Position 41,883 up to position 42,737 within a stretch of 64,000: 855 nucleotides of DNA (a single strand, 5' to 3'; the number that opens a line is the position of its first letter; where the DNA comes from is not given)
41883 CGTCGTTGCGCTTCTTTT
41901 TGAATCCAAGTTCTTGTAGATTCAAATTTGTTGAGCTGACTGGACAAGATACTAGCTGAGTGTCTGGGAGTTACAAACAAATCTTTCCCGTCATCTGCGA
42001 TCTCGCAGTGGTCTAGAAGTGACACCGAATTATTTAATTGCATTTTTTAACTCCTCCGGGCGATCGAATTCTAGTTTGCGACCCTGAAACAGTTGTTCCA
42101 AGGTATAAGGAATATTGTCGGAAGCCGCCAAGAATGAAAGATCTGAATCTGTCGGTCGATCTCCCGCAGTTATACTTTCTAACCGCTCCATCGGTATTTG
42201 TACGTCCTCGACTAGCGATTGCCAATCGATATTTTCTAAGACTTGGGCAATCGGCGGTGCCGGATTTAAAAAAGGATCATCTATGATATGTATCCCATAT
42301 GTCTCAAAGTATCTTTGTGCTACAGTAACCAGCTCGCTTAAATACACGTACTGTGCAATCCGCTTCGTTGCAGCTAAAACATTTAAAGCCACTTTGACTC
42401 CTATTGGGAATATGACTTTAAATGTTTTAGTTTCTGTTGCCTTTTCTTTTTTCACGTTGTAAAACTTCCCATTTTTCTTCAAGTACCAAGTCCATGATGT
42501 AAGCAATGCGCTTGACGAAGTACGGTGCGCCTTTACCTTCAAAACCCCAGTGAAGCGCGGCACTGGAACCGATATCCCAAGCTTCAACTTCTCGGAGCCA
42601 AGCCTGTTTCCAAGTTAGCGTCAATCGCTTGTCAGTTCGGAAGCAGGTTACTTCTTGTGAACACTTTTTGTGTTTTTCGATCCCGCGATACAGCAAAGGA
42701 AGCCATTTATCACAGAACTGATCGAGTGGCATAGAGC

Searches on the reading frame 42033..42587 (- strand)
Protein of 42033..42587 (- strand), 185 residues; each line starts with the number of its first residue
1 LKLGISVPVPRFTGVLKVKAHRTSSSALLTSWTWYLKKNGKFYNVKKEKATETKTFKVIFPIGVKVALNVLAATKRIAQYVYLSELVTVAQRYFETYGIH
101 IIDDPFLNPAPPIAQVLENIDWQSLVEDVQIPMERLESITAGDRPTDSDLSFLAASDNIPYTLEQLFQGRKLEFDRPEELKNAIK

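Call 7: search_protein_families(library=pfam, proteins=[window:42033-42587:-], max_evalue=1)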
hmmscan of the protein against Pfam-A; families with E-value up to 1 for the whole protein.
window:42033-42587:- (185 aa): 1 family
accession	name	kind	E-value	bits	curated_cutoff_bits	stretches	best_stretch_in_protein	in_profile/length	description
PF03410.18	Peptidase_M44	-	0.027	13.5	25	1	14-81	510-575/598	Metallopeptidase from vaccinia pox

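Call 92: search_protein_families(library=phrogs, proteins=[window:42033-42587:-], max_evalue=0.01)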
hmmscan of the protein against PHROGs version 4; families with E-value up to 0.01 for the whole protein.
window:42033-42587:- (185 aa): 0 families
